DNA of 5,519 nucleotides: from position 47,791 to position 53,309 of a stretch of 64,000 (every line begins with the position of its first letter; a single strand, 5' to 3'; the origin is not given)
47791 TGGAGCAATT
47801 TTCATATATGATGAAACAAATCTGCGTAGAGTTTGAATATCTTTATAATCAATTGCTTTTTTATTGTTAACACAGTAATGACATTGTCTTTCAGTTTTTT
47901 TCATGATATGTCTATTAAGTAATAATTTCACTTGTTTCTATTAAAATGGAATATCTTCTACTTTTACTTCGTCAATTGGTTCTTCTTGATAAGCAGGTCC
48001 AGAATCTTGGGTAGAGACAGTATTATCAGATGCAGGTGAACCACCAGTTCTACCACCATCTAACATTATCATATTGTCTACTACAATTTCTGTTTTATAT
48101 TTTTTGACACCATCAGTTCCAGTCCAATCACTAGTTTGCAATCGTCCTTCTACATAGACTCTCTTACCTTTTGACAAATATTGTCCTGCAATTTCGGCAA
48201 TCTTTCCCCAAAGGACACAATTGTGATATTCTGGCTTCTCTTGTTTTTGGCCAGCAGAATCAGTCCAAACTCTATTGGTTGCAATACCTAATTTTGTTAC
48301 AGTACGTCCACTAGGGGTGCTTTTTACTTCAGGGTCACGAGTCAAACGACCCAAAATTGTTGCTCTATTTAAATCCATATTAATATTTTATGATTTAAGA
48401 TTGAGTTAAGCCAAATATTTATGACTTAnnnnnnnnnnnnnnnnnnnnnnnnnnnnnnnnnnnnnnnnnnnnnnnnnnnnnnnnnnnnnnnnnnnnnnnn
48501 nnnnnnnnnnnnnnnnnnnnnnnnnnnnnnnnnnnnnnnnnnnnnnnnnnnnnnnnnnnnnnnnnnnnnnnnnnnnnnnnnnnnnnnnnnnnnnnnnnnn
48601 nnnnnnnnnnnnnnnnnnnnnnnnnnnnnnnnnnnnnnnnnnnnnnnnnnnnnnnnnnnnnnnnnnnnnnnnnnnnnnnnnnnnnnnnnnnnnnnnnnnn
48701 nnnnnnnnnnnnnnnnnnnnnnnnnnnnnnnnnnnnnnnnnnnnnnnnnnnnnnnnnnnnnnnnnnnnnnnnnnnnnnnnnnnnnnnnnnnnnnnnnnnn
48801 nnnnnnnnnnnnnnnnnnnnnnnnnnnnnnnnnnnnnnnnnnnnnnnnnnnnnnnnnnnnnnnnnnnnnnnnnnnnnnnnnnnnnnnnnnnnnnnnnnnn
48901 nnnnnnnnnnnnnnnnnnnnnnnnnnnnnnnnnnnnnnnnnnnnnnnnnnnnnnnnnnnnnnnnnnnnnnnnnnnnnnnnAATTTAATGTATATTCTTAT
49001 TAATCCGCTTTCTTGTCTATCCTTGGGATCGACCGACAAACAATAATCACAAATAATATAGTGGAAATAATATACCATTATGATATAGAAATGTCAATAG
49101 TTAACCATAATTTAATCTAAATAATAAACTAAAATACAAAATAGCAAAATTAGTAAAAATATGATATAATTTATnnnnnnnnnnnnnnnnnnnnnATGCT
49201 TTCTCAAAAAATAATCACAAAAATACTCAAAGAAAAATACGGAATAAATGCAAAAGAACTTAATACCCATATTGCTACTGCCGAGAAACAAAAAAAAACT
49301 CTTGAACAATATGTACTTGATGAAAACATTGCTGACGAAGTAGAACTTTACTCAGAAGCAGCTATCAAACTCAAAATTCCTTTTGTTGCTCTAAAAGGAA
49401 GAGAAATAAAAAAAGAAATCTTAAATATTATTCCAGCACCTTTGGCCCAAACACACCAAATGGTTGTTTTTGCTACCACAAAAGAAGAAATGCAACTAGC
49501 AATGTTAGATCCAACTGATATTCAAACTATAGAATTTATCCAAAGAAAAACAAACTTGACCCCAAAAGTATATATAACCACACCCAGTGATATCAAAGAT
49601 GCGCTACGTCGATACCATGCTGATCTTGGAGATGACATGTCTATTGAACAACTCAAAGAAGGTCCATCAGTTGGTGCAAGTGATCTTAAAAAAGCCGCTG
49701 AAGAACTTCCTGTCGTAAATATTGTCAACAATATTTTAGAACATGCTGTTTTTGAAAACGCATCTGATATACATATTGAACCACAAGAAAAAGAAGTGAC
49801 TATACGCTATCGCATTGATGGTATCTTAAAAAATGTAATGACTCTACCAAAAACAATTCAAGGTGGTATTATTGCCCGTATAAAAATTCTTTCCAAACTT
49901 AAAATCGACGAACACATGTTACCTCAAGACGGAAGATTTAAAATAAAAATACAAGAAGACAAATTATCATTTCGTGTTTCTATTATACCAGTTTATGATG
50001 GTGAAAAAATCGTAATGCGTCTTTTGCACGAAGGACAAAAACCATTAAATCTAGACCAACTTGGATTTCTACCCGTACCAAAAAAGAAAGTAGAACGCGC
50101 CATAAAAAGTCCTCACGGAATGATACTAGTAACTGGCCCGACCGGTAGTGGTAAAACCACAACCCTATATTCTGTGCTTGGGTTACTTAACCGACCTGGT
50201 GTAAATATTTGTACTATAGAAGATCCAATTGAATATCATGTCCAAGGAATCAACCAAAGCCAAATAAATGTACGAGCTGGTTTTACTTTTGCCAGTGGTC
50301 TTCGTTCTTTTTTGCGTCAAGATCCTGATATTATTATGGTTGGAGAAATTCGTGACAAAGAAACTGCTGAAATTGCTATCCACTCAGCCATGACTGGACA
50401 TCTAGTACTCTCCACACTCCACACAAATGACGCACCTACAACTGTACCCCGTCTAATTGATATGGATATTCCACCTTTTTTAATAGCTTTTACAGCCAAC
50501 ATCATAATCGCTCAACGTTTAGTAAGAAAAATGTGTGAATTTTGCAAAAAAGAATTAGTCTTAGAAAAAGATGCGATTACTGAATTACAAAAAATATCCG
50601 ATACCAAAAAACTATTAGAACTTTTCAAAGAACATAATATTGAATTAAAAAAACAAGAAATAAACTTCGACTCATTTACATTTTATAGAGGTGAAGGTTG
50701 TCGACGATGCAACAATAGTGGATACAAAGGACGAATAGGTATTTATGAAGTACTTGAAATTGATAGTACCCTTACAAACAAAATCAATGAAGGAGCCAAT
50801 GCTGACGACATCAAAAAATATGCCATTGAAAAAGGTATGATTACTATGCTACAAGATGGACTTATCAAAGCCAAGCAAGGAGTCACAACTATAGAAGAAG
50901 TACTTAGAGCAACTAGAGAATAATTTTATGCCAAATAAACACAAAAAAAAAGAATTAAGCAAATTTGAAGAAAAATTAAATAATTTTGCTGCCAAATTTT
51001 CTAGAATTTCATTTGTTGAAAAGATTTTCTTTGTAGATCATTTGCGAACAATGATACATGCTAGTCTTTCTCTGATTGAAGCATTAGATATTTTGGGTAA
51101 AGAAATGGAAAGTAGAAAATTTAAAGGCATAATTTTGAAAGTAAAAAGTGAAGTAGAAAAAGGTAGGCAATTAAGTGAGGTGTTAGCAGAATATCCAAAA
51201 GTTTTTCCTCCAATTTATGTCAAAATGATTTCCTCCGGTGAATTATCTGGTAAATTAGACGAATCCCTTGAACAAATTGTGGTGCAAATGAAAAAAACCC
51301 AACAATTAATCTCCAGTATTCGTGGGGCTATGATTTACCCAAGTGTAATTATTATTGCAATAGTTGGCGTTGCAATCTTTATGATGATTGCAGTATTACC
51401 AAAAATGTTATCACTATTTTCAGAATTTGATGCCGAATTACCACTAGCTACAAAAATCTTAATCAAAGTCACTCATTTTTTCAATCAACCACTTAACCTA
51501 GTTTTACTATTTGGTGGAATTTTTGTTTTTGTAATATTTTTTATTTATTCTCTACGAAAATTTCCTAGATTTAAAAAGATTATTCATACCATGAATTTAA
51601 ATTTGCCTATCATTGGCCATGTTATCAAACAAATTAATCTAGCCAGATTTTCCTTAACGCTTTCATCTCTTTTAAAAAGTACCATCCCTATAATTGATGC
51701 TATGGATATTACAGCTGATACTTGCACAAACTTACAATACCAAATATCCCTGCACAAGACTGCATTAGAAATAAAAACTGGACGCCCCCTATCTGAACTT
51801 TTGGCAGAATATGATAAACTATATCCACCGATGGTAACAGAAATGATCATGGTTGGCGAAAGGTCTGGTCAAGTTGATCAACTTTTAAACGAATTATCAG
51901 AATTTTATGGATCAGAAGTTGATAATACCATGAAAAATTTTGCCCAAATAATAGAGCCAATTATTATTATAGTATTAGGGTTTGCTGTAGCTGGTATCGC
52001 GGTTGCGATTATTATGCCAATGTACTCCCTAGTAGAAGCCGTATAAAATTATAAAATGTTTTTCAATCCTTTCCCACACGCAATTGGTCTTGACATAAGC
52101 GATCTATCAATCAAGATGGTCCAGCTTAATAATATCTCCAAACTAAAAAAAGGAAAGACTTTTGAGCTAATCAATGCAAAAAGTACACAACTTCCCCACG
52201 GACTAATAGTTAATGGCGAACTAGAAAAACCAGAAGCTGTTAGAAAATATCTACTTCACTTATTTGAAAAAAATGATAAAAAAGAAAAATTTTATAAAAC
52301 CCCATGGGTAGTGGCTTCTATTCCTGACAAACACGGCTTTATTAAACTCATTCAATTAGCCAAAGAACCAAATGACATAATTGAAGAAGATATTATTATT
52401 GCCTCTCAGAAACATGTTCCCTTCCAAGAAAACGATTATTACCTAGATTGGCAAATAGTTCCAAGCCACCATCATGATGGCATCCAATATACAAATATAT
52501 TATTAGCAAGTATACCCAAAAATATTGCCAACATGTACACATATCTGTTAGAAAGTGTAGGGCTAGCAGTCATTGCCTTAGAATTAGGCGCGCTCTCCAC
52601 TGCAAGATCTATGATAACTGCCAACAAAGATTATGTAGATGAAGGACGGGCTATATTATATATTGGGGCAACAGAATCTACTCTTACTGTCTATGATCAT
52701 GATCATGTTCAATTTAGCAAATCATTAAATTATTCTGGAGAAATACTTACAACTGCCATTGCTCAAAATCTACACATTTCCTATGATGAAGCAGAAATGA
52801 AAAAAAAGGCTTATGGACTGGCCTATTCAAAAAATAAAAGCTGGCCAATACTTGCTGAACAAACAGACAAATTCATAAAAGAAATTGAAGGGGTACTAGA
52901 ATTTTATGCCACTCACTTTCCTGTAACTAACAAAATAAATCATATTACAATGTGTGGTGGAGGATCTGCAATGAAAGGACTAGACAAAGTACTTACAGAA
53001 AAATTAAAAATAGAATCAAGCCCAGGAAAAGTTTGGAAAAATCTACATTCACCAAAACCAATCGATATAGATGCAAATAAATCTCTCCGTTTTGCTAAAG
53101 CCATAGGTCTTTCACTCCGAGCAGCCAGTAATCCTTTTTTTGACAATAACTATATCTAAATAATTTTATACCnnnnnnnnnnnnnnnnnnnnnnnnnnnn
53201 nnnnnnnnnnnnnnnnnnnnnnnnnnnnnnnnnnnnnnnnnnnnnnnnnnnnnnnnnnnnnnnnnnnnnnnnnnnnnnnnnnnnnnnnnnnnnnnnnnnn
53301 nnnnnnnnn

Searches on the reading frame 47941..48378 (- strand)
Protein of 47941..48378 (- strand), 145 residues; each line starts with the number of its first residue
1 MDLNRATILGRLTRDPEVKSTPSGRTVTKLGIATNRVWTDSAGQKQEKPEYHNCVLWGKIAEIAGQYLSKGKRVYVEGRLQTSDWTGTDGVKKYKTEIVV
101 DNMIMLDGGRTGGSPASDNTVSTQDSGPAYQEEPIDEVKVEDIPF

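Call 63: search_protein_families(library=pfam, proteins=[window:47941-48378:-], max_evalue=0.001)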
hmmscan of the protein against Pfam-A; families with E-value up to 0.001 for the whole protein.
window:47941-48378:- (145 aa): 1 family
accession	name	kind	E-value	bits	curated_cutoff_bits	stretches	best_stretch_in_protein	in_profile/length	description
PF00436.31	SSB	-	3.5e-37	127.1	26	1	3-106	1-104/104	Single-strand binding protein family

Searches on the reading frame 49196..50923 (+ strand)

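Call 42: search_protein_families(library=pfam, proteins=[window:49196-50923:+], max_evalue=0.01)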
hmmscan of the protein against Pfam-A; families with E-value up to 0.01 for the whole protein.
window:49196-50923:+ (575 aa): 12 families
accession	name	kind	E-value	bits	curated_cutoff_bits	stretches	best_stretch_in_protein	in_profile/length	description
PF00437.27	T2SSE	-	1.3e-132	442.4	24.9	1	168-571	3-370/370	Type II/IV secretion system protein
PF05157.20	MshEN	-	4.6e-14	52.6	23.1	1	60-142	2-85/90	MshEN domain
PF13604.12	AAA_30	-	0.00034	20.8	27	1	298-338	9-49/191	AAA domain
PF13401.12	AAA_22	-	0.00072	20.3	27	1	306-336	4-36/130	AAA domain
PF25199.1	nSTAND_NTPase5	-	0.00095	19.4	34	1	304-349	38-84/145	Novel STAND NTPase 5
PF20720.3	nSTAND3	-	0.0033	17.6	27.2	0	306-344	16-54/155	Novel STAND NTPase 3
PF00004.35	AAA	-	0.0035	18.2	21.2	0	310-385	1-66/131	ATPase family associated with various cellular activities (AAA)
PF13191.12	AAA_16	-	0.0037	18.2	32.6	1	305-337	23-53/167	AAA ATPase domain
PF13555.12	AAA_29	-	0.0043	17.2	27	1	305-324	20-39/61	P-loop containing region of AAA domain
PF13245.12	AAA_19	-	0.0064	17.1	25.1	0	302-335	4-39/134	AAA domain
PF01637.24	ATPase_2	-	0.0078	16.5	33.2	0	302-330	14-43/225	ATPase domain predominantly from Archaea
PF13086.12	AAA_11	-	0.0092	16.2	27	0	297-331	8-41/257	AAA domain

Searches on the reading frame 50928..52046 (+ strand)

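Call 63: search_protein_families(library=pfam, proteins=[window:50928-52046:+], max_evalue=0.001)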
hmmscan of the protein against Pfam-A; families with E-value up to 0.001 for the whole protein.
window:50928-52046:+ (372 aa): 1 family
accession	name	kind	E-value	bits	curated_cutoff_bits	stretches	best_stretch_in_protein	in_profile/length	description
PF00482.28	T2SSF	-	2e-51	173.6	25.2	2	35-158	1-125/125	Type II secretion system (T2SS), protein F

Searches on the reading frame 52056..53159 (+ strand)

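Call 63: search_protein_families(library=pfam, proteins=[window:52056-53159:+], max_evalue=0.001)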
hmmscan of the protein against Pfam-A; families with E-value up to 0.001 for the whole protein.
window:52056-53159:+ (367 aa): 3 families
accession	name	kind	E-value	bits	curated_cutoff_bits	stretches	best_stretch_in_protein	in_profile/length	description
PF11104.14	PilM_2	-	1.7e-34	119.7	27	1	11-356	1-339/340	Type IV pilus assembly protein PilM;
PF14450.12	FtsA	-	9.7e-12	45.8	31.8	1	200-350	2-126/127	Cell division protein FtsA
PF06723.19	MreB_Mbl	-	2.8e-05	23.5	27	0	266-320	246-300/327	MreB/Mbl protein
